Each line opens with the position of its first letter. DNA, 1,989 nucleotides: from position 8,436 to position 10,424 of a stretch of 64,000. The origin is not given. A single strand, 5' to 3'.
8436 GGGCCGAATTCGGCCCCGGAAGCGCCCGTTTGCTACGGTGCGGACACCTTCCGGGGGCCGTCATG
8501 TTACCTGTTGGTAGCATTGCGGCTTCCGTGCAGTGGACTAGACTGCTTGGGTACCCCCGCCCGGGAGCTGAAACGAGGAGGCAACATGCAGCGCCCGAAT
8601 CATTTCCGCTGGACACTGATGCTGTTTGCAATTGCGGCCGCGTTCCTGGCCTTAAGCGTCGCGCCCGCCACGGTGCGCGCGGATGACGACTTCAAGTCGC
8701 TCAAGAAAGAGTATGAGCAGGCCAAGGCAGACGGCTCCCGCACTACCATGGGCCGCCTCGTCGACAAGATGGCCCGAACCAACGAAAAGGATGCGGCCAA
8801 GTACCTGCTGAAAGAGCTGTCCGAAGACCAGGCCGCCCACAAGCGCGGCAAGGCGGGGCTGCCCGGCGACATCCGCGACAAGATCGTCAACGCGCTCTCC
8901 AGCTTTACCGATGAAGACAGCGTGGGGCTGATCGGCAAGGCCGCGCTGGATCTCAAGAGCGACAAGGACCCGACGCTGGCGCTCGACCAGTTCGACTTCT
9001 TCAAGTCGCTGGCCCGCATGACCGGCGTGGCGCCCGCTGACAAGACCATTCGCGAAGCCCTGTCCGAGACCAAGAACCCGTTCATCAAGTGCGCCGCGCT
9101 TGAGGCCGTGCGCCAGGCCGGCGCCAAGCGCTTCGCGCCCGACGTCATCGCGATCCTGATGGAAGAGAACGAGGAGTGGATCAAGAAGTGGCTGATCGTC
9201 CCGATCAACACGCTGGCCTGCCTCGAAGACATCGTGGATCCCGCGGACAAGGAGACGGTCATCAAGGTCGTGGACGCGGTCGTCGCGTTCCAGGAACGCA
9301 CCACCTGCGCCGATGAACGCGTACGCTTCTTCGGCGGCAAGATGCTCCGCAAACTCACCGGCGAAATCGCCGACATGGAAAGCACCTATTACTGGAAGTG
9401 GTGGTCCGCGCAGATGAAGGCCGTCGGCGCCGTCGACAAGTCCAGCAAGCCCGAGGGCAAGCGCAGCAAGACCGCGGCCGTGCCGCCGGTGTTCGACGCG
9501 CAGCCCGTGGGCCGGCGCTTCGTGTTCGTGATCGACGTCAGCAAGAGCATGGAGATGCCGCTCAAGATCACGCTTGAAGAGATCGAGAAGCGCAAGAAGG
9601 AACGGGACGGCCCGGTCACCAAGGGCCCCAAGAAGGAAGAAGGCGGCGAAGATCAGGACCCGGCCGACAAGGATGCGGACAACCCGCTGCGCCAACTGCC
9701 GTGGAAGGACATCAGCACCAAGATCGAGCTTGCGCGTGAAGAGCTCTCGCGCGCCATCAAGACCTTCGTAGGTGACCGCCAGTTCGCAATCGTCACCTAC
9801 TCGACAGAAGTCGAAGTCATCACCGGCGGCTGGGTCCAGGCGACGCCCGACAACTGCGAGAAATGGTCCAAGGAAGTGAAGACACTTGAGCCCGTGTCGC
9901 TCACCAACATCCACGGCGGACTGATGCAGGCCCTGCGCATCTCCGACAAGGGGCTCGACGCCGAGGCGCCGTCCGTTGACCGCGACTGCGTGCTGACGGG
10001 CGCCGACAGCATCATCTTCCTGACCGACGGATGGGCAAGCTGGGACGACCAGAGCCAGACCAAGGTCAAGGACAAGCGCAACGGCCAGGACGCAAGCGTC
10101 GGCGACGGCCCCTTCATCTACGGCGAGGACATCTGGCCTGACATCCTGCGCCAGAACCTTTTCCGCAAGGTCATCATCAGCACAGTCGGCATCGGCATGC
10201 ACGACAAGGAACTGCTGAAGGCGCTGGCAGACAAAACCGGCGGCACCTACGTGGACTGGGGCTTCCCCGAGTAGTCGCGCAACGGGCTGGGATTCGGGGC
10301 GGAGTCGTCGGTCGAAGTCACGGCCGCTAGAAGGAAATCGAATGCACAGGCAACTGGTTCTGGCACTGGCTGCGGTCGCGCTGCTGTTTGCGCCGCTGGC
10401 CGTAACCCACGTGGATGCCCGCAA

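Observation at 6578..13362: MoxR ATPase sits opposite a tandem triplet of secreted HEAT-plus-vWA proteins, which would be a topological mismatch for a classical MoxR-vWA chaperone pair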

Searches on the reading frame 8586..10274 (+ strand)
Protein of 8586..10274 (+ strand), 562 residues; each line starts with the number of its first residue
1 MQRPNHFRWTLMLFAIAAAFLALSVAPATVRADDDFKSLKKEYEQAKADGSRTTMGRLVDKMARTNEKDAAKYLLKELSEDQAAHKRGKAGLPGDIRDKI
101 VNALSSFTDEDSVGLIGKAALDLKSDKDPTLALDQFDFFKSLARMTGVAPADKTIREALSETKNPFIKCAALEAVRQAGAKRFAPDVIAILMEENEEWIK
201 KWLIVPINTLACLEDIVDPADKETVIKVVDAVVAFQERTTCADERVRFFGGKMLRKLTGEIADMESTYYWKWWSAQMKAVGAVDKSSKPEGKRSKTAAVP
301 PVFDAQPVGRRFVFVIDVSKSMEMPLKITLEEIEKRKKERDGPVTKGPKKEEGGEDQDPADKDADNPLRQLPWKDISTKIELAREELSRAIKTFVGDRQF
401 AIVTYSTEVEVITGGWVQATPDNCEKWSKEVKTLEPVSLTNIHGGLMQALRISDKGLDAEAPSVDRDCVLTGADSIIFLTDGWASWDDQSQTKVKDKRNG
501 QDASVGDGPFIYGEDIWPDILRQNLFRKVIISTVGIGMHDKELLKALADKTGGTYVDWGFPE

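Call 3: search_protein_families(library=pfam, proteins=[window:8586-10274:+], max_evalue=0.1)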
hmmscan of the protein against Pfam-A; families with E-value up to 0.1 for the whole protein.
window:8586-10274:+ (562 aa): 4 families
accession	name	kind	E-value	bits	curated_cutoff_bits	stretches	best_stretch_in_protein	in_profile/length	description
PF13768.12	VWA_3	-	7.5e-07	29.8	27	1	380-556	17-154/155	von Willebrand factor type A domain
PF13519.12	VWA_2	-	0.00017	22.6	27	0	378-482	19-106/107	von Willebrand factor type A domain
PF13646.12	HEAT_2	-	0.026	15.2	27.7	0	153-202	34-82/88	HEAT repeats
PF00092.34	VWA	-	0.031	14.9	23.8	0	379-552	16-155/174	von Willebrand factor type A domain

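Call 4: search_protein_families(library=ncbifam, proteins=[window:8586-10274:+], max_evalue=0.1)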
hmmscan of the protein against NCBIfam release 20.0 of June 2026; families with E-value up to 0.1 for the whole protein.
window:8586-10274:+ (562 aa): 1 family
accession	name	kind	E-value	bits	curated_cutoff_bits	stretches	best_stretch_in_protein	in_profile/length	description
TIGR03788.1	marine_srt_targ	equivalog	3.2e-06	25.9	551.65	1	379-493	288-390/629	marine proteobacterial sortase target protein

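Call 7: find_homologous_proteins(query=A1, max_evalue=0.001)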
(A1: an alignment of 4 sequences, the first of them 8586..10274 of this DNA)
Query A1 (4 sequences) (562 aa, profile of the alignment): 60 proteins with E <= 0.001 among 8000 candidates.
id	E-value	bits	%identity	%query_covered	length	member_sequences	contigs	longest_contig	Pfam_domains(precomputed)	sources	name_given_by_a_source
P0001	2.3e-223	761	90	100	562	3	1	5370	PF13768.13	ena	-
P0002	9.1e-209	713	82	100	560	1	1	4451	-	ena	-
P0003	3.9e-204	698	74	100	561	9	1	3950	PF13768.13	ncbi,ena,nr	ncbi:MAG: hypothetical protein KDB68_17100 [Planctomycetes bacterium]|nr:hypothetical protein [Planc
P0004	2.6e-203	695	75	100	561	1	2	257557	PF13768.13,PF13519.13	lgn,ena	-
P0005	9.8e-203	693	77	100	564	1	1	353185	PF13768.13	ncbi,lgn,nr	ncbi:MAG: hypothetical protein H6840_04510 [Planctomycetes bacterium]|nr:hypothetical protein [Planc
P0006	2.0e-198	679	73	100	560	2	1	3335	PF13768.13,PF13646.13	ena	-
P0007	1.2e-196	673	74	100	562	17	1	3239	-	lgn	-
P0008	2.5e-189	649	70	98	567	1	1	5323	-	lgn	-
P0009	1.6e-187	643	69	94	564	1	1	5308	PF13768.13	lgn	-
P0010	2.7e-186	639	67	98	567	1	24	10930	-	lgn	-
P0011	1.4e-184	633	69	100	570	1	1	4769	PF13768.13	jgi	jgi:hypothetical protein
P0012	2.1e-183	629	66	95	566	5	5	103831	-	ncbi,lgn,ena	-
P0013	4.8e-183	628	67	100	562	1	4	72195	-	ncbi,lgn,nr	ncbi:MAG: hypothetical protein K8I27_02015 [Planctomycetes bacterium]|nr:hypothetical protein [Planc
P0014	1.0e-182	627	64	100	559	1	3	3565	PF13768.13,PF13519.13,PF13646.13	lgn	-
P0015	2.8e-182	626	66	96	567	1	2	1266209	PF13768.13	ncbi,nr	ncbi:MAG: hypothetical protein KF696_02915 [Planctomycetes bacterium]|nr:hypothetical protein [Planc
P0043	2.5e-143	497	50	97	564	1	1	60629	PF13768.13,PF13646.13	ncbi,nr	ncbi:MAG: hypothetical protein IT462_01895 [Planctomycetes bacterium]|nr:hypothetical protein [Planc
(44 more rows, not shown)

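Call 8: find_encoding_contigs(protein=P0015, flank=10000, max_places=2)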
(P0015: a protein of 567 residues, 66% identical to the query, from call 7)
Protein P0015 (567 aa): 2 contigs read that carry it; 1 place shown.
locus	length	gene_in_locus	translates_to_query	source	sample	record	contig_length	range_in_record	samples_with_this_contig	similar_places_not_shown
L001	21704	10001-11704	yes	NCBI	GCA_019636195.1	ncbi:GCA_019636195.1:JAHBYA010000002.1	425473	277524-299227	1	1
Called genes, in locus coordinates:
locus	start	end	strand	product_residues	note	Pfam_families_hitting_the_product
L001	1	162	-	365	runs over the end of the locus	PF04166:PdxA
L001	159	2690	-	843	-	PF00092:VWA (weak), PF13519:VWA_2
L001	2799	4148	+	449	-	PF01336:tRNA_anti-codon, PF00152:tRNA-synt_2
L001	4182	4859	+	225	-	PF00702:Hydrolase, PF13242:Hydrolase_like (weak)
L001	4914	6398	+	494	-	PF02934:GatB_N, PF02637:GatB_Yqey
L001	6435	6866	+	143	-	PF00293:NUDIX, PF14815:NUDIX_4 (weak)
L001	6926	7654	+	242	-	-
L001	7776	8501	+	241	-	PF00149:Metallophos, PF12850:Metallophos_2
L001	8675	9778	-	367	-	PF20030:bpMoxR, PF07726:AAA_3, PF07728:AAA_5, PF17863:AAA_lid_2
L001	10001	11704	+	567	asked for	PF13768:VWA_3 (faint)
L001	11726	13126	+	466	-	-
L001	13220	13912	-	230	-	-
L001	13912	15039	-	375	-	PF01702:TGT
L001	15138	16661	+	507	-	PF12704:MacB_PCD, PF02687:FtsX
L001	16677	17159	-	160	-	-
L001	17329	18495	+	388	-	PF14378:PAP2_3, PF01569:PAP2 (weak)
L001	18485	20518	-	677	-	PF16697:Yop-YscD_cpl (weak), PF00498:FHA, PF00012:HSP70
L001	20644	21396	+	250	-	PF07638:Sigma70_ECF, PF04542:Sigma70_r2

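Call 9: find_encoding_contigs(protein=P0005, flank=10000, max_places=2)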
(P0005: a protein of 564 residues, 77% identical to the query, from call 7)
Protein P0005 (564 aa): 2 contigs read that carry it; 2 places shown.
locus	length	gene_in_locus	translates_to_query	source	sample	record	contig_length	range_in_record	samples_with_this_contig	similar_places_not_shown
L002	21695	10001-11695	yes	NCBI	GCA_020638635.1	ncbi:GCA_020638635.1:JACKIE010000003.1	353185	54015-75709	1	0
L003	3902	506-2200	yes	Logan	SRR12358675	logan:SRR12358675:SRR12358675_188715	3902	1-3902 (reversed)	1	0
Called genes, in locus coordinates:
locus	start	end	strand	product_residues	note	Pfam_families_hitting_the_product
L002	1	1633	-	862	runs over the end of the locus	PF00092:VWA, PF13519:VWA_2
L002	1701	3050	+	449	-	PF01336:tRNA_anti-codon, PF00152:tRNA-synt_2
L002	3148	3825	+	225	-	-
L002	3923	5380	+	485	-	PF02934:GatB_N, PF02637:GatB_Yqey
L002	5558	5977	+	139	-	PF00293:NUDIX, PF14815:NUDIX_4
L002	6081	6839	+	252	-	-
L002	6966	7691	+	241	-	PF00149:Metallophos, PF12850:Metallophos_2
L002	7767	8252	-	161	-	-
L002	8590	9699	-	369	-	PF20030:bpMoxR, PF07726:AAA_3, PF07728:AAA_5, PF17863:AAA_lid_2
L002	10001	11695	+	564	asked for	PF13768:VWA_3 (faint)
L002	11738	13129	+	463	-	PF00092:VWA (faint), PF13768:VWA_3 (faint)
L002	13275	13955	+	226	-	PF06508:QueC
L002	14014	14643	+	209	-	-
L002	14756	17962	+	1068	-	PF17757:UvrB_inter, PF02559:CarD_TRCF_RID, PF00270:DEAD, PF04851:ResIII (weak), PF00271:Helicase_C, PF03461:TRCF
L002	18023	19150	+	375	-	PF13623:SurA_N_2, PF13624:SurA_N_3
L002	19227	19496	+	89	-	PF00376:MerR, PF13411:MerR_1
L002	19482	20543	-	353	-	PF01075:Glyco_transf_9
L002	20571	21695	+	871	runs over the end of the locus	-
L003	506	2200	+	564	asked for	PF13768:VWA_3 (faint)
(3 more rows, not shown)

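Call 10: find_encoding_contigs(protein=P0043, flank=10000, max_places=2)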
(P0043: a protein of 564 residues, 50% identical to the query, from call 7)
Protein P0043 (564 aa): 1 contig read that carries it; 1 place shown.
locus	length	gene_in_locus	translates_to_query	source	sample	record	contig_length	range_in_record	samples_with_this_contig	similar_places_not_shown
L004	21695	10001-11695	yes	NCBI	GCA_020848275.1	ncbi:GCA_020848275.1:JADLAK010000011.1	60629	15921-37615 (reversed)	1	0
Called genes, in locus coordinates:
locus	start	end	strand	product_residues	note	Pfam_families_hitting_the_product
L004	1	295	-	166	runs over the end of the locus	PF04542:Sigma70_r2, PF08281:Sigma70_r4_2 (weak)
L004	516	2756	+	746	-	-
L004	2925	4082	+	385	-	PF02771:Acyl-CoA_dh_N, PF22924:ACOX_C_alpha1 (faint), PF02770:Acyl-CoA_dh_M, PF00441:Acyl-CoA_dh_1, PF08028:Acyl-CoA_dh_2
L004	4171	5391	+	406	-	PF00069:Pkinase, PF07714:PK_Tyr_Ser-Thr, PF03109:ABC1 (weak)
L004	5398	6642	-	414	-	PF20530:DUF6745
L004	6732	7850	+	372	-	PF00385:Chromo (faint), PF00656:Peptidase_C14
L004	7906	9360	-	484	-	PF02934:GatB_N, PF02637:GatB_Yqey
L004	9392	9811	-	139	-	PF09969:DUF2203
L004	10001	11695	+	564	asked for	PF13646:HEAT_2 (faint), PF13768:VWA_3 (faint)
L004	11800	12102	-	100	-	-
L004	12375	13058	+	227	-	-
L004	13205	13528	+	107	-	-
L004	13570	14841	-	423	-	PF03952:Enolase_N, PF00113:Enolase_C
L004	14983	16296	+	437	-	PF01128:IspD, PF12804:NTP_transf_3, PF12895:ANAPC3 (faint), PF14559:TPR_19 (faint), PF00515:TPR_1 (faint), PF07719:TPR_2 (faint), PF13181:TPR_8 (faint), PF13424:TPR_12 (faint)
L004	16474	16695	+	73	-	PF22091:DUF6941 (weak)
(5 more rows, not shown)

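Call 11: find_related_loci(query=A1, collection=genome_contigs, flank=10000)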
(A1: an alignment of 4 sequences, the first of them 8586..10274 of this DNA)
Query A1 (562 aa) in genome_contigs; peptide patterns used: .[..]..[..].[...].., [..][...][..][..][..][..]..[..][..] (x = any residue, [..] = any of these).
312 stretches matched a pattern; 34 encode a relative of the query (tblastn E <= 1e-3); 31 distinct loci.
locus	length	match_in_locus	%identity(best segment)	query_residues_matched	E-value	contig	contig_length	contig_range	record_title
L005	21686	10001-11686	90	1-562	0e+0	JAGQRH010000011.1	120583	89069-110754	MAG: Planctomycetota bacterium isolate HKST-UBA87 NODE_11_length_120583_cov_4.912428, whole genome shotgun sequence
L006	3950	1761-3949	74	1-562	0e+0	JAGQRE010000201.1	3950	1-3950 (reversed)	MAG: Planctomycetota bacterium isolate HKST-UBA84 NODE_201_length_3950_cov_9.279628, whole genome shotgun sequence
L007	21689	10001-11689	77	1-562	0e+0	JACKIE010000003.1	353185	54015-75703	MAG: Planctomycetota bacterium isolate HK-STAS-PLAN-36 HK-STAS-PLAN-36_3, whole genome shotgun sequence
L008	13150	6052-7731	73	1-562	0e+0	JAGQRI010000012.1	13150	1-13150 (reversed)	MAG: Planctomycetota bacterium isolate HKST-UBA88 2015-01-06_1_(paired)_contig_4775, whole genome shotgun sequence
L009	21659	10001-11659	66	13-562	0e+0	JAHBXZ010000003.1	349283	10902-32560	MAG: Planctomycetota bacterium isolate ACE_PLA32 PLA32_3, whole genome shotgun sequence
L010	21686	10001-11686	67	1-562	0e+0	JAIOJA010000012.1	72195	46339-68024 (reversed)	MAG: Planctomycetota bacterium isolate MAG_44 contig_16815, whole genome shotgun sequence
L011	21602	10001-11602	66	28-562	0e+0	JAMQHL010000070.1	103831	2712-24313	MAG: Planctomycetota bacterium isolate PLA1 L5_k97_522349, whole genome shotgun sequence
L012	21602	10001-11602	66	28-562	0e+0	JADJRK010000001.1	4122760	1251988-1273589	MAG: Planctomycetota bacterium isolate Fred_18-Q3-R57-64_MAXAC.456 tig00000287-10-41217550, whole genome shotgun sequenc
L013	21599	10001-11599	65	28-562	0e+0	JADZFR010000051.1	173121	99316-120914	MAG: Planctomycetota bacterium isolate SJ873 c_000001234367, whole genome shotgun sequence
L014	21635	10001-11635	60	16-562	0e+0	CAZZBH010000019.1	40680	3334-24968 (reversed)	MAG TPA_asm: uncultured Planctomycetaceae bacterium isolate SRP193661_co2_81 genome assembly, contig: NODE_941_length_40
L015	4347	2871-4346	59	10-502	0e+0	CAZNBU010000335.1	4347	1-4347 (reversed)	MAG TPA_asm: uncultured Planctomycetaceae bacterium isolate binchicken_co350_24 genome assembly, contig: NODE_20877_leng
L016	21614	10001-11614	66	25-562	0e+0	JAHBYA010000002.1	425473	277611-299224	MAG: Planctomycetota bacterium isolate ACE_PLA33 PLA33_2, whole genome shotgun sequence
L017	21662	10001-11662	50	16-562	2e-154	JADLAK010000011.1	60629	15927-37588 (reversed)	MAG: Planctomycetota bacterium isolate SJ126 c_000000123642, whole genome shotgun sequence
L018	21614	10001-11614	68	29-562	0e+0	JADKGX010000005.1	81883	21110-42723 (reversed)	MAG: Planctomycetota bacterium isolate Ribe_18-Q3-R11-54_MAXAC.269 tig00017296-10-817390, whole genome shotgun sequence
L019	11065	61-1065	32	207-558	8e-53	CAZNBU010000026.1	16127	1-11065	MAG TPA_asm: uncultured Planctomycetaceae bacterium isolate binchicken_co350_24 genome assembly, contig: NODE_4229_lengt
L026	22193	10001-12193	24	211-555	3e-14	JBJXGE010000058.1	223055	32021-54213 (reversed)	MAG: Planctomycetota bacterium isolate F1F2.bin.342 k127_3511289, whole genome shotgun sequence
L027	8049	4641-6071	22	36-557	3e-14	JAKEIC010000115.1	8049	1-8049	MAG: Planctomycetales bacterium isolate PMV_8.5 PMV_8.5.k101_293446, whole genome shotgun sequence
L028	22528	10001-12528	28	118-555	6e-13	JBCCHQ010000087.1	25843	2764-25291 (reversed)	MAG: Planctomycetota bacterium isolate P01_B01_bin.70 k141_3129550_length_25843_cov_13.0000, whole genome shotgun sequen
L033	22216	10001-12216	23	174-555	6e-6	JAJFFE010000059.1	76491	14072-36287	MAG: Planctomycetota bacterium isolate OFTM36 OFTM36_58, whole genome shotgun sequence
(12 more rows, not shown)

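Call 16: search_solved_structures(query=A2, max_evalue=1, show_alignments=2)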
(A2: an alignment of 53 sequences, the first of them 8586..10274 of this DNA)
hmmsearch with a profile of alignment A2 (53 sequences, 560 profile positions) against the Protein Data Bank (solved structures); distinct sequences matched with E-value up to 1: 16.
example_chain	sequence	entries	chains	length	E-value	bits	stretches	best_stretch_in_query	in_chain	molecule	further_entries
6fpy_A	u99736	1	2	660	3.2e-10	42.2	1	381-480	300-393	Inter-alpha-trypsin inhibitor heavy chain H1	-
9c4f_I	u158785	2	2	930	4.5e-10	41.8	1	376-487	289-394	Inter-alpha-trypsin inhibitor heavy chain H4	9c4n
6fpz_A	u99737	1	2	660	1.3e-08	37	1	380-480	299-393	Inter-alpha-trypsin inhibitor heavy chain H1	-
4xl5_C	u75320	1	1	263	0.00019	23.2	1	102-194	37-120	bGFP-A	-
9sah_A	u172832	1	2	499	0.004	18.8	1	55-194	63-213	E4-NB2 synthetic fusion protein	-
4zv6_A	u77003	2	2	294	0.0091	17.7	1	55-262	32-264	AlphaRep-7 | alpha-Rep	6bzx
7uhb_K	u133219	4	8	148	0.013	17.1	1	236-283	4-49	Multivalent miniprotein inhibitor AHB2-2GS-SB175 | Pan-variant miniprotein TRI2-2 | TRI2-2 minibinder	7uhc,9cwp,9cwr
4k2o_A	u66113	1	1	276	0.076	14.6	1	209-274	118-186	T-lymphoma invasion and metastasis-inducing protein 1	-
4n5c_A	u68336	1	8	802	0.1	14.2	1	116-201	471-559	Cargo-transport protein YPP1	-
8aw4_A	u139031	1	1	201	0.17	13.4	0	140-195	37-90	ALPHAREP bB-E3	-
3ltj_A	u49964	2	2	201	0.23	13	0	146-198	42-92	AlphaRep-4 | bA3-2: binder of A3 protein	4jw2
3ltm_A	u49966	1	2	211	0.25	12.9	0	146-200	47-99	Alpha-Rep4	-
4k2p_A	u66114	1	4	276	0.33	12.5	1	209-274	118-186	T-lymphoma invasion and metastasis-inducing protein 1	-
5f3y_B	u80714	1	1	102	0.34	12.5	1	316-376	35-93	Ankyrin repeat and SAM domain-containing protein 4B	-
6gwc_C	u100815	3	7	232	0.42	12.2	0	52-193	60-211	iE5 ALPHAREP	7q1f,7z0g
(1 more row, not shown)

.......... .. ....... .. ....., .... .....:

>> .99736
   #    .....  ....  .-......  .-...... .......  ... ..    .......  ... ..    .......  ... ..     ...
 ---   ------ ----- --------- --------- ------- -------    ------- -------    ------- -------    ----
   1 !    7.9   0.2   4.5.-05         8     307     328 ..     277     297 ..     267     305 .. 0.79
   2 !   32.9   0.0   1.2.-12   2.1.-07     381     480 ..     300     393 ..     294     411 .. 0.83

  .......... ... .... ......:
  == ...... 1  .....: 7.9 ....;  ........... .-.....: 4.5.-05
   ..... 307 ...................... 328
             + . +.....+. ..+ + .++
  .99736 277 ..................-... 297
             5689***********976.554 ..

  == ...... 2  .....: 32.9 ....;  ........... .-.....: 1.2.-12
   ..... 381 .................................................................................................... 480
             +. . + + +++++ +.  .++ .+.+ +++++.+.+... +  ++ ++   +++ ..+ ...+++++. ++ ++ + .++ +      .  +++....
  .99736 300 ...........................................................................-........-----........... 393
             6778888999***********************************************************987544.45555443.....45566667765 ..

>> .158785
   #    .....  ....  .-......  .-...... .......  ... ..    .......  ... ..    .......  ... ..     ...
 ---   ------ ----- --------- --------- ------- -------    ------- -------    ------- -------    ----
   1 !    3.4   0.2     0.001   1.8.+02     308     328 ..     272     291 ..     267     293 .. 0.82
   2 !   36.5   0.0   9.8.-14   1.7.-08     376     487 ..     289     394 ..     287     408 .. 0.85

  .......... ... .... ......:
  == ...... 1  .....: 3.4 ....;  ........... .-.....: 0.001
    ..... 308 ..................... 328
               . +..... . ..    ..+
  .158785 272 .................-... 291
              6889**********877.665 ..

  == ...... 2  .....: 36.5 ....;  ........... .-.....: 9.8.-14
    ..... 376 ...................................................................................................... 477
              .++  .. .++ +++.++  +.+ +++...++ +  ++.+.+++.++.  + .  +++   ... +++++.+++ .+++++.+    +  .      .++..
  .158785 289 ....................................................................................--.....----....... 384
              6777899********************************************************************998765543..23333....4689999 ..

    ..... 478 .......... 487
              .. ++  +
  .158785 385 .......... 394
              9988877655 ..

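Call 23: predict_structure(alignment_id=A2)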
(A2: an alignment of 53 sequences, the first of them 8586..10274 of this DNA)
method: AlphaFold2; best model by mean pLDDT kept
length: 562 residues; sequences in the alignment: 53
mean_pLDDT: 87.5   pTM: 0.85
mean pLDDT of the five models: 87.5, 86.8, 86.7, 86.2, 85.6
residues with pLDDT >= 90: 387; 70-90: 113; 50-70: 29; < 50: 33
segments of 3 or more residues with pLDDT < 50: 1-4, 29-32, 343-364
pLDDT, mean of each block of 10 residues (from residue 1): 54 74 54 78 92 92 93 92 75 83 93 94 94 94 95 98 97 97 98 94 97 97 97 95 92 94 91 94 81 57 81 96 90 77 45 37 66 92 94 91 96 97 97 91 97 95 94 97 92 92 91 89 94 94 94 90 75
secondary structure, 60 per line:
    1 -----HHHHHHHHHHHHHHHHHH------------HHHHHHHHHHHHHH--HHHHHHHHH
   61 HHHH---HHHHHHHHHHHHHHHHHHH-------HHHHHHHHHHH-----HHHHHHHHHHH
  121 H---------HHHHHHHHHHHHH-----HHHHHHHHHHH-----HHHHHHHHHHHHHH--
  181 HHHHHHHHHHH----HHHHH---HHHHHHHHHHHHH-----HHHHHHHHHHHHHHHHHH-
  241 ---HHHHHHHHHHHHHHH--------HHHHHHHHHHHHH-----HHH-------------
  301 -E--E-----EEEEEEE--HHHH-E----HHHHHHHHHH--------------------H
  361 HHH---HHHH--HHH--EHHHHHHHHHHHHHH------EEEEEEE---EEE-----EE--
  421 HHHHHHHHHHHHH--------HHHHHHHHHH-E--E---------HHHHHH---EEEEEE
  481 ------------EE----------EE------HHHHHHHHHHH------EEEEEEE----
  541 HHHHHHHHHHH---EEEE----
elements in order: H6-23 H36-49 H52-64 H68-86 H94-104 H110-121 H131-143 H149-159 H165-178 H181-191 H196-200 H204-216 H222-239 H244-258 H267-279 E311-317 H320-323 H330-339 H360-363 H367-370 H379-392 E399-405 E409-411 H421-433 H442-451 H466-471 E475-480 H513-523 E530-536 H541-551 E555-558
